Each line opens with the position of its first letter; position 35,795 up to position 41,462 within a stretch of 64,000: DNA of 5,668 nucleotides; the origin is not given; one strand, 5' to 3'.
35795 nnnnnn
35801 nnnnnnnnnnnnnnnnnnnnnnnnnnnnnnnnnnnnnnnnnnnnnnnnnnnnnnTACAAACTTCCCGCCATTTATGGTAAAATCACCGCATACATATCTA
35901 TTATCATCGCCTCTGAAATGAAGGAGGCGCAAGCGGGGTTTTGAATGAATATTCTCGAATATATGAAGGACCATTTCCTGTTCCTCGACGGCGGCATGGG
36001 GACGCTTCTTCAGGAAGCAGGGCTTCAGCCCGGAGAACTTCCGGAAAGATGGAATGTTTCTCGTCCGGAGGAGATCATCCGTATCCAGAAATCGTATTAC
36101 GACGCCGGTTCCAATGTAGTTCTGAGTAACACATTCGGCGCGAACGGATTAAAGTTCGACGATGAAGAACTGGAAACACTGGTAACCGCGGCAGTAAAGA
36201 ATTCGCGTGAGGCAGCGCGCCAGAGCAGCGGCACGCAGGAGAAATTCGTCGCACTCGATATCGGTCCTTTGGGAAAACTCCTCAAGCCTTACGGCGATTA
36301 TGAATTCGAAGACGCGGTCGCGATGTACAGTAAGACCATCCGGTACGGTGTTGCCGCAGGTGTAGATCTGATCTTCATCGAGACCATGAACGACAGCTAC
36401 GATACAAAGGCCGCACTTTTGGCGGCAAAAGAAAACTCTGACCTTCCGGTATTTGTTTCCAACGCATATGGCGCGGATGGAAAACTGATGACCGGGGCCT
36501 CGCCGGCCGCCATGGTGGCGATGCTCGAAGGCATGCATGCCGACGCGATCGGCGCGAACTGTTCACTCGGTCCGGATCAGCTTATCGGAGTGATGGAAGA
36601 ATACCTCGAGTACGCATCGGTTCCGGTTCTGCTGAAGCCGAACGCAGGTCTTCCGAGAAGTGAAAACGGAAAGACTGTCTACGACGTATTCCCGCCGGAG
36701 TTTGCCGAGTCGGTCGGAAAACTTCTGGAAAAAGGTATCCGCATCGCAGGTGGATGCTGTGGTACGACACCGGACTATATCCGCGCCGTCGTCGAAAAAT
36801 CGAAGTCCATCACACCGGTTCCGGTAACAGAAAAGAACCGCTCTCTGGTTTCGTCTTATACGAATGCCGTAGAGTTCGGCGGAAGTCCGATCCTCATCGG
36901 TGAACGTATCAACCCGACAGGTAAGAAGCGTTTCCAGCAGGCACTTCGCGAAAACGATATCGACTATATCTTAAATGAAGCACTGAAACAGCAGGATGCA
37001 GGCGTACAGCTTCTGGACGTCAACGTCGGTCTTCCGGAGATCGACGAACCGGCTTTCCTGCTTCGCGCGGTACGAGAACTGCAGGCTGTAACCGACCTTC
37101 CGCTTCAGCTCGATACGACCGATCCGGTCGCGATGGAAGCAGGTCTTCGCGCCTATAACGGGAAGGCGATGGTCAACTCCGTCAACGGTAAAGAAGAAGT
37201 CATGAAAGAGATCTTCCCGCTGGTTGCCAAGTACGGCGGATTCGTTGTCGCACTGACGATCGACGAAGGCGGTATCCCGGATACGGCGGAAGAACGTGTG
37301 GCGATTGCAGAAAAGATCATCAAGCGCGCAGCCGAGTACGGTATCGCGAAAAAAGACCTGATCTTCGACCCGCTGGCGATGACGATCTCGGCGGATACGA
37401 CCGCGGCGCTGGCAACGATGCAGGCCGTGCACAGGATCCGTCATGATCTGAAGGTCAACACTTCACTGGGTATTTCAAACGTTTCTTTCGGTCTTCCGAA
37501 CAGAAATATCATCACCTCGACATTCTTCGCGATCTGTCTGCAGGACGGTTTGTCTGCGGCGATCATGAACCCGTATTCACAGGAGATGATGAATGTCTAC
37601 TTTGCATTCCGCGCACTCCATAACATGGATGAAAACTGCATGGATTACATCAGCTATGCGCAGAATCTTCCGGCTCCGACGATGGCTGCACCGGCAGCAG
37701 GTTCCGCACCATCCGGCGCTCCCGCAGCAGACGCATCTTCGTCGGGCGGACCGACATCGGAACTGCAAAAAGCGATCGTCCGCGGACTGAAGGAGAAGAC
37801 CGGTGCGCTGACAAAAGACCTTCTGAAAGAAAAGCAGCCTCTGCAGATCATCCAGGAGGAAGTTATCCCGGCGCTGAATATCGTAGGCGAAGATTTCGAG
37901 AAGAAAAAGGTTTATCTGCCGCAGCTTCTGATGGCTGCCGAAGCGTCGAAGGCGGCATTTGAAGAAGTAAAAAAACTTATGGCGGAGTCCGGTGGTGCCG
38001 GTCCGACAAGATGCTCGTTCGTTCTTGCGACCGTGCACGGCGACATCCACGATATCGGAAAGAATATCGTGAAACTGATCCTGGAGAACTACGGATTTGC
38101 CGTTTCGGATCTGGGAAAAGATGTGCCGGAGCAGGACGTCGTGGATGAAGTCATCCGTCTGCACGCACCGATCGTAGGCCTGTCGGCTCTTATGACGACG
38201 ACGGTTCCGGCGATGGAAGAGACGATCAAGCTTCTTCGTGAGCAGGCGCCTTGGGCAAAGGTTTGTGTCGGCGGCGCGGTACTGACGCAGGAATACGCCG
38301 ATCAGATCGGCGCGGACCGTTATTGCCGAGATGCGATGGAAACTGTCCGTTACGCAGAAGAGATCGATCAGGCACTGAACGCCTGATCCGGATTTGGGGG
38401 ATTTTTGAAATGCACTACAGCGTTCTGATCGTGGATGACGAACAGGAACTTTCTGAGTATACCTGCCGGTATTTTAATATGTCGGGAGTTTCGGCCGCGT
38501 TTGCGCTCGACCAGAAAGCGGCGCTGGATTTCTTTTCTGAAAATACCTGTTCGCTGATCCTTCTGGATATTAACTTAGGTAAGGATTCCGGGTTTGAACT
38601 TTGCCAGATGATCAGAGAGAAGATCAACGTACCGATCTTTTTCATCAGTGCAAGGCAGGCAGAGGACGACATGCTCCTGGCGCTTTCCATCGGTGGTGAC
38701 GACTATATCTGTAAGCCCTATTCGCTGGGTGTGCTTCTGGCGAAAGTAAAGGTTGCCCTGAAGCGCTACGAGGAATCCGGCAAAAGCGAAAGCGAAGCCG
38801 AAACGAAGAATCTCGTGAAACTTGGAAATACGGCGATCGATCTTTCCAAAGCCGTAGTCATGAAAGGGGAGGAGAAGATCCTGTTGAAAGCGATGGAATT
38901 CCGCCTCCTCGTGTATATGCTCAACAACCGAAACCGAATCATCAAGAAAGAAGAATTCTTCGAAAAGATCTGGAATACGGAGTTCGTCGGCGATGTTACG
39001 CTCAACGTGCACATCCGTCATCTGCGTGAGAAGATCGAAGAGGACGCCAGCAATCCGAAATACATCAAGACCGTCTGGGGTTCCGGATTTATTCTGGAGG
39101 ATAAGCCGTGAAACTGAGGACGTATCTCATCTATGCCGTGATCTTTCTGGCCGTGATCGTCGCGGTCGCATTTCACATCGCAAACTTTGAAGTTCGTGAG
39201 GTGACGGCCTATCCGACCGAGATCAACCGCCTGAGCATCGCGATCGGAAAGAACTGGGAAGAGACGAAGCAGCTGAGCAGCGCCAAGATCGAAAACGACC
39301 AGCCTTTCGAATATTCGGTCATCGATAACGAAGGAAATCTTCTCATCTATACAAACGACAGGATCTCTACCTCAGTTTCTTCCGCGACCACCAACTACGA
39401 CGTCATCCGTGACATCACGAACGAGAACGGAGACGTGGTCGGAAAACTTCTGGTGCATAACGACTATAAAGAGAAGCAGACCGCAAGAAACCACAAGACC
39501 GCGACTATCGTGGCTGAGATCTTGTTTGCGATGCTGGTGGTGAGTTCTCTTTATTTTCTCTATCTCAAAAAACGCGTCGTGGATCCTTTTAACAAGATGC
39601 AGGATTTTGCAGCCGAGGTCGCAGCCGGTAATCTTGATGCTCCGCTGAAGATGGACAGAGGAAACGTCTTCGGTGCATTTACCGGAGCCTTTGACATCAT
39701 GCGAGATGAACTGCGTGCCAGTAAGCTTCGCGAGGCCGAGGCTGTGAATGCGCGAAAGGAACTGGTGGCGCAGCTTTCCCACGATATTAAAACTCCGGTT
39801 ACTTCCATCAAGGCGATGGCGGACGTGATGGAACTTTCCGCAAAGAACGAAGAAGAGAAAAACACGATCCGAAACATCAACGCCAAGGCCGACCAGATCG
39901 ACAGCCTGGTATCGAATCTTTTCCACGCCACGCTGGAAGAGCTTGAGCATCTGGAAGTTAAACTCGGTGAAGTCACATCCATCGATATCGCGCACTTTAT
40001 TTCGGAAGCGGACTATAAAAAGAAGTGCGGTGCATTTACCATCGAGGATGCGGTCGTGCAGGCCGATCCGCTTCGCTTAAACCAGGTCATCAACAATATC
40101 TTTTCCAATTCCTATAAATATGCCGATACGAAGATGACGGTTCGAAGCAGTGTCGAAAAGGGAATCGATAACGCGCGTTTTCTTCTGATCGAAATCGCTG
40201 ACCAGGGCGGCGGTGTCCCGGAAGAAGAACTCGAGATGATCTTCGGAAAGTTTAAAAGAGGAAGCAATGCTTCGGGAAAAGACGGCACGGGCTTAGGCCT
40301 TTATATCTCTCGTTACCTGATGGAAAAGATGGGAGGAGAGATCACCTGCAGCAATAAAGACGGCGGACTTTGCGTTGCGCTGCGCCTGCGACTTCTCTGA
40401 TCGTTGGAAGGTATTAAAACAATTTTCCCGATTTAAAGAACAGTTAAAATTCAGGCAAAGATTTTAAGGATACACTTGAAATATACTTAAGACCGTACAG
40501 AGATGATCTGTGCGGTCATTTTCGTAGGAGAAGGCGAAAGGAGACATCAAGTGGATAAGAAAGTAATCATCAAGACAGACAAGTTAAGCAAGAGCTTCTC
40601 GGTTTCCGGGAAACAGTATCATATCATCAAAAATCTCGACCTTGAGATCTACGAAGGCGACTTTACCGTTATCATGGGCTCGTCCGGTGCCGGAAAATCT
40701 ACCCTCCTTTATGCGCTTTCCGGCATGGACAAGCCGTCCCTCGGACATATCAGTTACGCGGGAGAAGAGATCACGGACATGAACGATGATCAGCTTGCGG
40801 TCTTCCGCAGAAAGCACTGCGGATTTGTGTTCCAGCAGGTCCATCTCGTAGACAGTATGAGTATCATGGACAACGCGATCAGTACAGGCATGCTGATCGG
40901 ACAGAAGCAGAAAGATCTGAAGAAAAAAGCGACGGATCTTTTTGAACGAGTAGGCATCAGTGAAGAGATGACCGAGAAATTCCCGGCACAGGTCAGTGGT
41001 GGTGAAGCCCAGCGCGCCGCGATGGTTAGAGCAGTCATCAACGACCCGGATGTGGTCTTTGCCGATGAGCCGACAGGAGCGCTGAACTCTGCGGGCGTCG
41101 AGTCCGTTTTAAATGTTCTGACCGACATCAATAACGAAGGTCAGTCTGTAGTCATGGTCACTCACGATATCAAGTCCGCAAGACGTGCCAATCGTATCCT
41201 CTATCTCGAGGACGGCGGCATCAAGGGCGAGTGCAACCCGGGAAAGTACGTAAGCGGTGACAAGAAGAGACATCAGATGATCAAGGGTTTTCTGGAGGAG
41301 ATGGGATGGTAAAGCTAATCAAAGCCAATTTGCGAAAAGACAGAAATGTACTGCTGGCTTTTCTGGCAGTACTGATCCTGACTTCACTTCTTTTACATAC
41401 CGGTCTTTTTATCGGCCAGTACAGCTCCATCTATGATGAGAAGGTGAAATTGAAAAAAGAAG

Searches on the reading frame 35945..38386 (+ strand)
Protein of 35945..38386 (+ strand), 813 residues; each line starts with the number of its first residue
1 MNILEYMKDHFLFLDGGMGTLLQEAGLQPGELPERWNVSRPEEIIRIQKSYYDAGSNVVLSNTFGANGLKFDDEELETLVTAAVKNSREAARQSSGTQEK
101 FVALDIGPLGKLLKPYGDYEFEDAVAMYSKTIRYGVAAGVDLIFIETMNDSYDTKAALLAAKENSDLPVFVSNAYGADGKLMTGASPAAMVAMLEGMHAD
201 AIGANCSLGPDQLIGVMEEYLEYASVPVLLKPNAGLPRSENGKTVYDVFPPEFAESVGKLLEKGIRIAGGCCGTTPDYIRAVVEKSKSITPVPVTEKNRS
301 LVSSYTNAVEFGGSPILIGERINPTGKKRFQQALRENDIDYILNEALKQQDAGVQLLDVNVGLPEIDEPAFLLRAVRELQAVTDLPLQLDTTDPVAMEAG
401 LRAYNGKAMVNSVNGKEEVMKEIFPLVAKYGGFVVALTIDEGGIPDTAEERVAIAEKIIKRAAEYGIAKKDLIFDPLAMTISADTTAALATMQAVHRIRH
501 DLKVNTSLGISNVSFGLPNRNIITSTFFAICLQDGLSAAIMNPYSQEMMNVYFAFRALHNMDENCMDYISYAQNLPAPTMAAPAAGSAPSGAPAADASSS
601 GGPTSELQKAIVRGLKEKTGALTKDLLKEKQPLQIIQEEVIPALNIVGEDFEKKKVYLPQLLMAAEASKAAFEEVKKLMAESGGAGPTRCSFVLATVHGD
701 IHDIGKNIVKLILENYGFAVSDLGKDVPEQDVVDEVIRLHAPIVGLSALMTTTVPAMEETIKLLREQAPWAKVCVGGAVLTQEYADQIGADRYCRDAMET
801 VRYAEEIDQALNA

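Call 5: search_protein_families(library=pfam, proteins=[window:35945-38386:+], max_evalue=0.001)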
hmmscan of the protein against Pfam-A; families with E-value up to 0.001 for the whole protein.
window:35945-38386:+ (813 aa): 4 families
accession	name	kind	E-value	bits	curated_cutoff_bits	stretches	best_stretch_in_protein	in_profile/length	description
PF02574.22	S-methyl_trans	-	2.9e-62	211.5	22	1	12-284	1-281/283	Homocysteine S-methyltransferase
PF00809.28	Pterin_bind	-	2.2e-31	109.8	25.5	1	319-541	1-243/244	Pterin binding enzyme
PF02310.24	B12-binding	-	4.5e-25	88.3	32.1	1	692-799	3-118/121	B12 binding domain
PF02607.22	B12-binding_2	-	1.9e-16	60.5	23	1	606-675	4-73/74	B12 binding domain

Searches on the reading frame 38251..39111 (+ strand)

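Call 5: search_protein_families(library=pfam, proteins=[window:38251-39111:+], max_evalue=0.001)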
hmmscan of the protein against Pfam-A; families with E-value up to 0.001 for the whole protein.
window:38251-39111:+ (286 aa): 2 families
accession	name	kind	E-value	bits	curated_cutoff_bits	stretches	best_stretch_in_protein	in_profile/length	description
PF00072.30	Response_reg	-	9.3e-22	77.7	30.2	1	58-166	1-110/111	Response regulator receiver domain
PF00486.34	Trans_reg_C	-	1.3e-21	76.8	26.2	1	208-282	2-77/77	Transcriptional regulatory protein, C terminal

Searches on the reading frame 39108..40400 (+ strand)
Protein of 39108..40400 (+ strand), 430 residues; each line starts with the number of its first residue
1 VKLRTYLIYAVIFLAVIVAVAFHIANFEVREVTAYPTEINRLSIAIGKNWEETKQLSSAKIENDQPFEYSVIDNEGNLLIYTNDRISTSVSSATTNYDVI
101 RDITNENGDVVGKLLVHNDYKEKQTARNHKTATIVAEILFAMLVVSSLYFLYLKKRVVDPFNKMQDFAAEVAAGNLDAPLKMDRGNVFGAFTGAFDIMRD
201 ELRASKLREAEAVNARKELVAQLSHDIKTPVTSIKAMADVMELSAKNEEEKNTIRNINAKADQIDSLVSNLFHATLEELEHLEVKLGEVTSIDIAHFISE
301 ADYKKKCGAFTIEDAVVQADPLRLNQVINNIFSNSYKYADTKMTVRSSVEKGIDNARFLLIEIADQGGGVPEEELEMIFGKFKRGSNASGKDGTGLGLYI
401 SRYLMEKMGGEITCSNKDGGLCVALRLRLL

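Call 5: search_protein_families(library=pfam, proteins=[window:39108-40400:+], max_evalue=0.001)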
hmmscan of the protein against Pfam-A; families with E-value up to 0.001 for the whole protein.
window:39108-40400:+ (430 aa): 2 families
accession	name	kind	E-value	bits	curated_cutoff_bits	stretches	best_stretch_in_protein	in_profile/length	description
PF02518.31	HATPase_c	-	1.4e-22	80.7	26.4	1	320-429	2-109/111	Histidine kinase-, DNA gyrase B-, and HSP90-like ATPase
PF00512.31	HisKA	-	2.8e-11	43.7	26.9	1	215-271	1-57/66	His Kinase A (phospho-acceptor) domain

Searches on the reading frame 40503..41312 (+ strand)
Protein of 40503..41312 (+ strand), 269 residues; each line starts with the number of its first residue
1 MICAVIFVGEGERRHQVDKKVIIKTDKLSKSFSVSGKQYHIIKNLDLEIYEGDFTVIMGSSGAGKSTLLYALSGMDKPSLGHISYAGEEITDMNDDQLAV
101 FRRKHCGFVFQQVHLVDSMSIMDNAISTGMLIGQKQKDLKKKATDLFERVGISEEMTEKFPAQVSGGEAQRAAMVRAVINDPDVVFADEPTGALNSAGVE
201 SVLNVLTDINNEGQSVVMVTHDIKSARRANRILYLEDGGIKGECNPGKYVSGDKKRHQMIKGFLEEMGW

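Call 5: search_protein_families(library=pfam, proteins=[window:40503-41312:+], max_evalue=0.001)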
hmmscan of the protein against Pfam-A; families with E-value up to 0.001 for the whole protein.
window:40503-41312:+ (269 aa): 4 families
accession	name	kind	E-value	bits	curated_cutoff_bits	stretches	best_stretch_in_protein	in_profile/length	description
PF00005.33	ABC_tran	-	1.1e-30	107.5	25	1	43-191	2-136/137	ABC transporter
PF03193.22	RsgA_GTPase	-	3e-06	27.6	30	1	30-85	85-139/174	RsgA GTPase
PF13304.12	AAA_21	-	0.00017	22.2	27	0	54-75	1-22/304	AAA domain, putative AbiEii toxin, Type IV TA system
PF13555.12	AAA_29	-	0.00022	21.3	27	1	47-73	17-43/61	P-loop containing region of AAA domain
